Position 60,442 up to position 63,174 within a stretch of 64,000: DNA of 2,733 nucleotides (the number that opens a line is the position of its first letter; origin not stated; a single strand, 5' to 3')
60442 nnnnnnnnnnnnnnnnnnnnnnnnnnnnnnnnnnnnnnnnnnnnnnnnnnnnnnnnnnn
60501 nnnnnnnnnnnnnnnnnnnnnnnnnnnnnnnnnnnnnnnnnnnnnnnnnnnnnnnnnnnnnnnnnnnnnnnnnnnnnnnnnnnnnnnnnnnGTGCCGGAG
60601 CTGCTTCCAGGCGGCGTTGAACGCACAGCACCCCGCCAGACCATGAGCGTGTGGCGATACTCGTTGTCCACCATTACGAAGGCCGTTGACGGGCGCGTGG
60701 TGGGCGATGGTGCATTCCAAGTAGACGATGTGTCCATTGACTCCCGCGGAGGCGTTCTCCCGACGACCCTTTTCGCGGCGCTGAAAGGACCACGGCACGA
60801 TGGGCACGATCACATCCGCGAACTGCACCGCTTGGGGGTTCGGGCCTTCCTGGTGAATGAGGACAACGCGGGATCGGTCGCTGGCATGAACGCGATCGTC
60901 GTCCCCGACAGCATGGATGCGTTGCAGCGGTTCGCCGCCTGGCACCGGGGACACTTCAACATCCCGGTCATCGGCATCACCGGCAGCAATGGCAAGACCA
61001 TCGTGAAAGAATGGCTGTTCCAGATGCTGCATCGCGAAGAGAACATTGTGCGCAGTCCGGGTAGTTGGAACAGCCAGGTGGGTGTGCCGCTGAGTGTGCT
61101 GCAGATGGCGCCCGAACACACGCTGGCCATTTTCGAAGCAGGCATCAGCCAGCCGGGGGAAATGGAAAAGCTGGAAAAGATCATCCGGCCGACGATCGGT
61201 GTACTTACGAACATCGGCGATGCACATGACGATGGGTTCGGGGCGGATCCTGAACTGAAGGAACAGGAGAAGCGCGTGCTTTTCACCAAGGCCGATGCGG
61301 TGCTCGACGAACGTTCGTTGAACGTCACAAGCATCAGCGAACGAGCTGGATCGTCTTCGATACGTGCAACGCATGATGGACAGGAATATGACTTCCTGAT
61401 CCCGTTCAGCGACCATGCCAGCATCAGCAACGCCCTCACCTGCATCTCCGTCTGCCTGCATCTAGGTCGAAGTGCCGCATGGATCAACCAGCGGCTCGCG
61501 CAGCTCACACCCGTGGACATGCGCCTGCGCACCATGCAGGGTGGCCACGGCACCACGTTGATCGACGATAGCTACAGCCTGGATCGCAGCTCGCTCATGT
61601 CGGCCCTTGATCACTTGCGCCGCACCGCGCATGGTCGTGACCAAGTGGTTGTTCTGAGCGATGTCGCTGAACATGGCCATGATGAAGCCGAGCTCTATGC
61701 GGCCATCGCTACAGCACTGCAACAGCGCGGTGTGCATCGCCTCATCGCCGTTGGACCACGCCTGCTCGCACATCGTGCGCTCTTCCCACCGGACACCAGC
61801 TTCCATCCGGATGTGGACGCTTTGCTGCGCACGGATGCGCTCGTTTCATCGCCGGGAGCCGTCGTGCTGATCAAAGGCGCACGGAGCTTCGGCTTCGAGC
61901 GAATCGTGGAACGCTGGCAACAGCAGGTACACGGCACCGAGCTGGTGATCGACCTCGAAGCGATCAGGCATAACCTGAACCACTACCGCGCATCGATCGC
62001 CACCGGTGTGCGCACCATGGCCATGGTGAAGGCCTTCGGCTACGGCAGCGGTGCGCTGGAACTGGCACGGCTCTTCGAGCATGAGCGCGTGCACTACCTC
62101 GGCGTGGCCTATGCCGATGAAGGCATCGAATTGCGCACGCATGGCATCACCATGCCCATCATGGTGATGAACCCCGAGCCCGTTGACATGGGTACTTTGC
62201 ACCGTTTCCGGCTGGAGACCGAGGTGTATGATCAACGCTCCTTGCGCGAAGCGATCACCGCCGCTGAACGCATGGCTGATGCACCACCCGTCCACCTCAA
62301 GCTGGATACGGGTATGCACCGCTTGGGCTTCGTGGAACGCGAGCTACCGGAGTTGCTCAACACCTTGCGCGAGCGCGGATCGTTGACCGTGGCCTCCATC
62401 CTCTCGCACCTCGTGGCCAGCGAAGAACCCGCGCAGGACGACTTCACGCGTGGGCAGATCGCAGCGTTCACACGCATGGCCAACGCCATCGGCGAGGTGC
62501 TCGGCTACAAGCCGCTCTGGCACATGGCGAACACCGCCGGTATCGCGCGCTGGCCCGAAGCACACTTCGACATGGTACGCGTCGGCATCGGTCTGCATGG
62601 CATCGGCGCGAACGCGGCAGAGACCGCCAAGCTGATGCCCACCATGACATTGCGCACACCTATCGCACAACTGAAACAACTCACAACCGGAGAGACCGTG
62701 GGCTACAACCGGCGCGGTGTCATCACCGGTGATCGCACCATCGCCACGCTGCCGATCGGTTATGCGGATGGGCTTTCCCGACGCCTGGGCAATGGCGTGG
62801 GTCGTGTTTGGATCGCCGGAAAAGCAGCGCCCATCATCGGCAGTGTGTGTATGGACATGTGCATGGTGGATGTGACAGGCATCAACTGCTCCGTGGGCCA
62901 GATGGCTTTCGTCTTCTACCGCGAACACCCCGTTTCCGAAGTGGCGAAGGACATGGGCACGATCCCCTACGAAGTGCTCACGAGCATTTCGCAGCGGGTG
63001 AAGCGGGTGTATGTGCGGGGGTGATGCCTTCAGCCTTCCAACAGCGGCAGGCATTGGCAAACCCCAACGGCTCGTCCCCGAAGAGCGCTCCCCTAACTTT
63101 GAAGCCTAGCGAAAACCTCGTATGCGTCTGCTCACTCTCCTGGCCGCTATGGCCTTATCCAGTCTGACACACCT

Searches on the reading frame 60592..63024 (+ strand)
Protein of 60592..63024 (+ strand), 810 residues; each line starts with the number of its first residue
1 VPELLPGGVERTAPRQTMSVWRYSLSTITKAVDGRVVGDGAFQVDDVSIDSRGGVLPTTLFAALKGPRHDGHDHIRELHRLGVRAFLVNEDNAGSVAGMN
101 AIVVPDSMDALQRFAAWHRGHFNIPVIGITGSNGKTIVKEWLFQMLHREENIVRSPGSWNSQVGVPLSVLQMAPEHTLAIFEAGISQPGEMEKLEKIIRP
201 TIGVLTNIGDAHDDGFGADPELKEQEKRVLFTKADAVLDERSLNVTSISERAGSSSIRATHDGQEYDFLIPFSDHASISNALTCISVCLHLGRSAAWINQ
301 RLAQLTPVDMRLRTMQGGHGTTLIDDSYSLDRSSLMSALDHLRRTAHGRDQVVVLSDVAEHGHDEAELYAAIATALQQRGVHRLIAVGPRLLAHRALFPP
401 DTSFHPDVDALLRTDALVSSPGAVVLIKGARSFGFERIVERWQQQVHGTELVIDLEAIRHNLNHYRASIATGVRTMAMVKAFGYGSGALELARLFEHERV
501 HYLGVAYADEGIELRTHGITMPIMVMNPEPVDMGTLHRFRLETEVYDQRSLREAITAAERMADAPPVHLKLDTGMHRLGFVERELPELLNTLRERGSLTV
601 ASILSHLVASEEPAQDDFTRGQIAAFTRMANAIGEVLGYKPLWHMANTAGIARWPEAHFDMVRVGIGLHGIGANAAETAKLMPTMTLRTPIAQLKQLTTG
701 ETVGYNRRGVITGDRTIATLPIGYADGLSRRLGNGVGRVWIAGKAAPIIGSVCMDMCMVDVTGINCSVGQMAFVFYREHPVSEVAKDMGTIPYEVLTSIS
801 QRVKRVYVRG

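Call 105: search_protein_families(library=ncbifam, proteins=[window:60592-63024:+], max_evalue=0.00001)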
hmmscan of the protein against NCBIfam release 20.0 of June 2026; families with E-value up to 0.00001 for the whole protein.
window:60592-63024:+ (810 aa): 20 families
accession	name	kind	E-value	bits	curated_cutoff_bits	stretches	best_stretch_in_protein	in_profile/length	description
NF008897.0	PRK11930.1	equivalog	8.6e-289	960.1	804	2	240-809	250-821/822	bifunctional UDP-N-acetylmuramoyl-tripeptide:D-alanyl-D-alanine ligase/alanine racemase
TIGR00492.1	alr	equivalog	1e-84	284.6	168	1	451-808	5-368/369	alanine racemase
TIGR01143.1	murF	subfamily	3.3e-80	270.1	288.6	2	49-228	1-178/418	UDP-N-acetylmuramoyl-tripeptide--D-alanyl-D-alanine ligase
NF033131.1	vanT-G-Cterm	exception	2.7e-75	253.5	460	1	453-807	7-368/368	serine racemase VanT catalytic subunit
NF008896.0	PRK11929.1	equivalog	2.5e-70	237.4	1023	2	39-228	522-708/965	bifunctional UDP-N-acetylmuramoyl-L-alanyl-D-glutamate--2,6-diaminopimelate ligase MurE/UDP-N-acetylmuramoyl-tripeptide--D-alanyl-D-alanine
NF008041.0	PRK10773.1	equivalog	3.7e-50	171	551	2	23-218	4-194/453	UDP-N-acetylmuramoyl-tripeptide--D-alanyl-D-alanine ligase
NF033132.1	vanT-CELN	equivalog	5.1e-50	170.6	900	1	444-804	335-694/697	membrane-bound serine racemase VanT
NF000792.0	PRK00053.2-3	equivalog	4.7e-47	160.9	384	1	451-808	6-359/360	alanine racemase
NF002970.2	PRK03646.1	exception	2.1e-46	158.6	600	1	452-804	8-352/356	catabolic alanine racemase DadX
NF010693.0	PRK14093.1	equivalog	1.5e-42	145.8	544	2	23-216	7-200/479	UDP-N-acetylmuramoylalanyl-D-glutamyl-2,6-diaminopimelate--D-alanyl-D-alanine ligase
NF033133.1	vanT-L-cat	exception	7.8e-39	133.9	750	1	455-803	14-361/366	serine racemase VanT-L catalytic subunit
NF000791.0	PRK00053.2-2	equivalog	2.8e-37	128.7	218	1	450-808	3-340/340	alanine racemase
NF009879.0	PRK13340.1-4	subfamily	1.6e-31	109.6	434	1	445-778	38-371/406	alanine racemase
NF001124.0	PRK00139.1-2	equivalog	4.4e-23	81.8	476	2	40-148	24-133/500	UDP-N-acetylmuramoyl-L-alanyl-D-glutamate--2,6-diaminopimelate ligase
TIGR01085.1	murE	subfamily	2.4e-18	66.3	257.3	1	43-149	3-110/472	UDP-N-acetylmuramyl-tripeptide synthetase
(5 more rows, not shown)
